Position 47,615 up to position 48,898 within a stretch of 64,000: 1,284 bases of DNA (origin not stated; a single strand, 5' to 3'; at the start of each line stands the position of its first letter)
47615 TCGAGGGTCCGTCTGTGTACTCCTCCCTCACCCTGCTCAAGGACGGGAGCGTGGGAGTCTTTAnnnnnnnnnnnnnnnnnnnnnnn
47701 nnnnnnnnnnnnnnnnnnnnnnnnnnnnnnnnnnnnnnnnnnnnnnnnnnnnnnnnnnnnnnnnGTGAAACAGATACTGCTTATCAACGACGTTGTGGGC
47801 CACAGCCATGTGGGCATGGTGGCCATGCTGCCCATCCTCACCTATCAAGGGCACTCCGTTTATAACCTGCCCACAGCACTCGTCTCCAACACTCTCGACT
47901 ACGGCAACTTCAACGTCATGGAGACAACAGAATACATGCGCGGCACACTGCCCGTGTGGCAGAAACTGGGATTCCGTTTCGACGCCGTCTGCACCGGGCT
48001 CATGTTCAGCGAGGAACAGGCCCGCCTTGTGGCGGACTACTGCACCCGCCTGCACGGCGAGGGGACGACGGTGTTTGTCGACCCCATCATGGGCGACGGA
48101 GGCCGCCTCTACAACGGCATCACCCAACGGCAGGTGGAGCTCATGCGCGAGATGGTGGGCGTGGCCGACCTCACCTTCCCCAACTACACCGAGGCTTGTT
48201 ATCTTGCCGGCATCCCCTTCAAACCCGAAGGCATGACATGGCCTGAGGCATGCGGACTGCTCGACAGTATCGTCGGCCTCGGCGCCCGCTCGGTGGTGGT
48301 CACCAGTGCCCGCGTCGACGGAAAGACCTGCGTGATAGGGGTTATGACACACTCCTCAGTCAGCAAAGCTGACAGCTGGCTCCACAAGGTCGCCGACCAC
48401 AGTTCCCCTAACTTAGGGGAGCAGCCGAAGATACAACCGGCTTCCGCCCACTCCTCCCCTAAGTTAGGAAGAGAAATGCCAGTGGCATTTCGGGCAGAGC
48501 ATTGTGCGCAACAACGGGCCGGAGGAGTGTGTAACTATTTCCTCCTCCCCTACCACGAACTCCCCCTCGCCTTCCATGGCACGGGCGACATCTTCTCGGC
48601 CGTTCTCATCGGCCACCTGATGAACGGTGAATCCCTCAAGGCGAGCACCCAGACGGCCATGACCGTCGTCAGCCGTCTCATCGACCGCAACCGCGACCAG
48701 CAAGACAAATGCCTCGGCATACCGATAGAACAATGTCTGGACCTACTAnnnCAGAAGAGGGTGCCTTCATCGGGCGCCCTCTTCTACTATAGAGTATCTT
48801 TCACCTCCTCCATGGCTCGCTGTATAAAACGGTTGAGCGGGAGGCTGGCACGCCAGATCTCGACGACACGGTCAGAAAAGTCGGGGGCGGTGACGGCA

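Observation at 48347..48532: Palindromic MITE-like element inserted in frame inside the pyridoxal kinase gene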

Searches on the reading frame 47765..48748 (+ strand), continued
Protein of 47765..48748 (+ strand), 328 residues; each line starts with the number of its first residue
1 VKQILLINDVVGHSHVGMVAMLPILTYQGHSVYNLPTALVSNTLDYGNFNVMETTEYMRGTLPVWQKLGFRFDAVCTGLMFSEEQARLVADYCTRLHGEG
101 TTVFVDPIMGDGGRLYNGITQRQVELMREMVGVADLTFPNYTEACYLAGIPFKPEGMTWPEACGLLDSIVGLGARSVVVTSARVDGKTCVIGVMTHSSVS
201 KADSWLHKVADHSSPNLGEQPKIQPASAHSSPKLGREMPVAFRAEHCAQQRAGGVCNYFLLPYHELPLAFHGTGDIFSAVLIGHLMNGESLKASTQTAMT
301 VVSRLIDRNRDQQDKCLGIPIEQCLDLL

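Call 45: search_solved_structures(query=window:47765-48748:+, max_evalue=0.00001, show_alignments=2)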
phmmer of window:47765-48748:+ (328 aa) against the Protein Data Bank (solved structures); distinct sequences matched with E-value up to 0.00001: 11.
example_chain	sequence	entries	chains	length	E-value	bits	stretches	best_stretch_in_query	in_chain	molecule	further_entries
3mbh_A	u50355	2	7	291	2.2e-34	122.3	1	2-186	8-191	Putative phosphomethylpyrimidine kinase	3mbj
3h74_A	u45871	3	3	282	2.9e-20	75.8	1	5-186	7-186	Pyridoxal kinase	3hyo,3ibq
6k8z_A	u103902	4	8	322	3.8e-10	42.6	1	2-153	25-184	Pyridoxal kinase, putative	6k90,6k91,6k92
2ddm_A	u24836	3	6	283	1.3e-09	40.9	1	4-113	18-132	Pyridoxine kinase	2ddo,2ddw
5trw_A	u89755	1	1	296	4.2e-09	39.2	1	2-152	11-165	Pyridoxal kinase PdxY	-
5zw9_A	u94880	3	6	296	8.6e-09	38.1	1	4-196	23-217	Pyridoxalkinase | Pyridoxine/pyridoxal/pyridoxamine kinase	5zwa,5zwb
3zs7_A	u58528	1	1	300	8.7e-09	38.1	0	2-153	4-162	PYRIDOXAL KINASE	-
5tqi_A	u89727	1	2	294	9.1e-09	38.1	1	1-154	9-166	Pyridoxal kinase PdxY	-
7l07_A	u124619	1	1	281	3.8e-06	29.4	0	22-193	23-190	Ancestral Protein AncC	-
1lhp_A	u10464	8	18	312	6.3e-06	28.7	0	70-183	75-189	Pyridoxal kinase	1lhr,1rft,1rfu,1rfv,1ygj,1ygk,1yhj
4s1h_A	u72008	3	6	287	8.6e-06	28.3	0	68-167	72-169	Pyridoxal kinase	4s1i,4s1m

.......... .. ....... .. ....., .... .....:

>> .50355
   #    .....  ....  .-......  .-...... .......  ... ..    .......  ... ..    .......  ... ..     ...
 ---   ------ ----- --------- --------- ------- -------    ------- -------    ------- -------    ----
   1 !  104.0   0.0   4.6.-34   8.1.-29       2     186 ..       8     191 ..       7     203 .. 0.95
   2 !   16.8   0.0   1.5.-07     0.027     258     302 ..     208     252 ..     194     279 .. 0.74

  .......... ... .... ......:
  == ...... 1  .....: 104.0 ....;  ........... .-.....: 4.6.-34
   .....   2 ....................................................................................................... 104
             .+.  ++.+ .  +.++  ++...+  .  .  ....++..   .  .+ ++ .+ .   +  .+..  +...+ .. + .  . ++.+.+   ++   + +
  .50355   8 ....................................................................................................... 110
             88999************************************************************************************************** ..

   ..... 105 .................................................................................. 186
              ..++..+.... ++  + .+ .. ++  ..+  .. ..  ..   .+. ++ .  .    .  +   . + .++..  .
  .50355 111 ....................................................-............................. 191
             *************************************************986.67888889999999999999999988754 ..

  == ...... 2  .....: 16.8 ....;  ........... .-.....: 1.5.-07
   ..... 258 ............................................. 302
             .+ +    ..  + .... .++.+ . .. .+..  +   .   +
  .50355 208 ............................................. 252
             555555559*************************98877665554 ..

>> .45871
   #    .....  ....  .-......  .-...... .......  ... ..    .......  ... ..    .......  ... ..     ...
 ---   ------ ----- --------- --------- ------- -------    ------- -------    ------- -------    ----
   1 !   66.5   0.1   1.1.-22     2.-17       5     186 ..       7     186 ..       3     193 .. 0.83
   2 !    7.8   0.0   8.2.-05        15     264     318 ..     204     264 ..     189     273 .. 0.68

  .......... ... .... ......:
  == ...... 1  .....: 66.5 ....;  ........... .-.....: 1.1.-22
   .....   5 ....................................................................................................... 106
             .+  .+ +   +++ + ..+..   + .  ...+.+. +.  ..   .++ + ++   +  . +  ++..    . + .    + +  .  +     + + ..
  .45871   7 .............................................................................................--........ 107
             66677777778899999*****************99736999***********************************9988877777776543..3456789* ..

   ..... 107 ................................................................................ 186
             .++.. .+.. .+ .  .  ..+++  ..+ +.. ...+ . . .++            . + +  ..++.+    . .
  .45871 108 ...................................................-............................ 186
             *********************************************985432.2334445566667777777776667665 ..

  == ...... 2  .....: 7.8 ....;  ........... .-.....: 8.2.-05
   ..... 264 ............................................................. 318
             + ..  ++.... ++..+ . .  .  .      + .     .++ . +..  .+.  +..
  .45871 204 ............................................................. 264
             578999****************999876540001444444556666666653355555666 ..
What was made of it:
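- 3MBH aligns to residues 2-186 and 258-302 (call 45).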

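Call 48: fold_search(model_id=the predicted structure, library=pdb)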
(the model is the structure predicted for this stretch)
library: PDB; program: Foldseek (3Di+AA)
matches with E <= 10: 1630; with E <= 0.001: 165
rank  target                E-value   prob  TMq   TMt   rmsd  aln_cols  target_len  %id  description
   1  3mbh_C                7.6e-19  1.00  0.71  0.80   3.6       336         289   26  Crystal structure of a putative phosphomethylpyrimidine kinase (BT_4458) from BACTEROIDES THETAIOTAOMICRON VPI-5482 at (released 2010-06-02)
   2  3mbj                  9.0e-19  1.00  0.72  0.81   4.8       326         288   27  Crystal structure of a putative phosphomethylpyrimidine kinase (BT_4458) from BACTEROIDES THETAIOTAOMICRON VPI-5482 at 2 (released 2010-05-12)
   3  3mbh_A                1.1e-18  1.00  0.71  0.80   3.6       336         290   26  Crystal structure of a putative phosphomethylpyrimidine kinase (BT_4458) from BACTEROIDES THETAIOTAOMICRON VPI-5482 at (released 2010-06-02)
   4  3mbh_D                1.2e-18  1.00  0.73  0.83   3.2       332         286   26  Crystal structure of a putative phosphomethylpyrimidine kinase (BT_4458) from BACTEROIDES THETAIOTAOMICRON VPI-5482 at (released 2010-06-02)
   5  3mbh_B                3.3e-18  1.00  0.72  0.81   3.3       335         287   26  Crystal structure of a putative phosphomethylpyrimidine kinase (BT_4458) from BACTEROIDES THETAIOTAOMICRON VPI-5482 at (released 2010-06-02)
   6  3h74                  5.1e-16  1.00  0.68  0.79   3.6       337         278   20  Crystal structure of pyridoxal kinase from Lactobacillus plantarum (released 2009-05-26)
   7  3ibq                  8.2e-16  1.00  0.67  0.79   3.9       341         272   20  Crystal structure of pyridoxal kinase from Lactobacillus plantarum in complex with ATP (released 2009-07-28)
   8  3hyo                  1.0e-15  1.00  0.68  0.80   3.6       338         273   20  Crystal structure of pyridoxal kinase from Lactobacillus plantarum in complex with ADP (released 2009-06-30)
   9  1lhr_A                1.8e-14  1.00  0.69  0.74   3.8       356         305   18  Crystal Structure of Pyridoxal Kinase complexed with ATP (released 2003-02-11)
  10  3keu_A                2.1e-14  1.00  0.72  0.77   2.8       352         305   16  Crystal Structure of Human PL Kinase with bound PLP and ATP (released 2009-11-03)
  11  3fhy_A                2.5e-14  1.00  0.70  0.75   3.7       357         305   16  Crystal structure of D235N mutant of human pyridoxal kinase (released 2008-12-23)
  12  6yjz_B                2.8e-14  1.00  0.68  0.72   3.9       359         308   18  Crystal structure of mouse pyridoxal kinase in apo form (released 2021-04-14)
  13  2ajp_A                3.1e-14  1.00  0.71  0.77   3.0       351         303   16  Crystal structure of a human pyridoxal kinase (released 2005-08-09)
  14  3fhy_B                3.5e-14  1.00  0.68  0.73   4.2       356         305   18  Crystal structure of D235N mutant of human pyridoxal kinase (released 2008-12-23)
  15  4en4_A                3.7e-14  1.00  0.72  0.75   3.6       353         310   16  Crystal Structure of the Ternary Human PL Kinase-Ginkgotoxin-MgATP Complex (released 2012-05-02)
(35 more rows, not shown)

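Call 88: search_protein_families(library=ncbifam, proteins=[P0004], max_evalue=1e-10)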
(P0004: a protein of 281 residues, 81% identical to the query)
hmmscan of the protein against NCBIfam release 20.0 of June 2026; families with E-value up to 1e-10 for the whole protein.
P0004 (281 aa): 4 families
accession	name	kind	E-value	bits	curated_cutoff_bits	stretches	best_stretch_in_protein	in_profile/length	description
NF005491.0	PRK07105.1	equivalog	3.6e-56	190.6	231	1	1-280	5-276/286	pyridoxamine kinase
NF006034.0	PRK08176.1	equivalog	5.7e-19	68.4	342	1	7-270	21-275/283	pyridoxine/pyridoxal/pyridoxamine kinase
NF004398.0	PRK05756.1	equivalog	9.5e-19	67.8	292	1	1-269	2-264/287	pyridoxal kinase PdxY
TIGR00687.1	pyridox_kin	equivalog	1.6e-15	57.2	144.5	1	1-265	2-261/288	pyridoxal kinase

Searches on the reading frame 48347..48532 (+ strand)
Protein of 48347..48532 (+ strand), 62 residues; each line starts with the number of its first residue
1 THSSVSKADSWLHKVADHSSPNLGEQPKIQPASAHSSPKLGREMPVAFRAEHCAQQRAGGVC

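Call 78: search_protein_representatives(protein=window:48347-48532:+)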
Query: 62 residues. Proteins with E-value up to 0.001 (for the whole library): 9; up to 1e-10: 2; up to 1e-30: 0. The best 9 are listed.
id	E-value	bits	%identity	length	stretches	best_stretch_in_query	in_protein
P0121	1.1e-14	70.1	95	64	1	1-39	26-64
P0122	4.8e-11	58.6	28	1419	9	4-38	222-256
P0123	3.3e-07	46.6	60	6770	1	7-26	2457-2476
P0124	5.6e-07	45.9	55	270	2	1-39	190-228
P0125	6.6e-07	45.7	44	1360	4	4-22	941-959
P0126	8.9e-06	42.1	33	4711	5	5-38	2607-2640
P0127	8.8e-05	39.0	33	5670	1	5-40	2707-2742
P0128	9.7e-05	38.9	63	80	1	1-50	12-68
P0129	4.4e-04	36.8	32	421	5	37-62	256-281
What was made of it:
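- Tried and rejected: The same census with the window's 62-aa peptide by exhaustive phmmer against 50%-identity representatives: only 9 hits, because the representatives mostly lack inserts (call 78).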
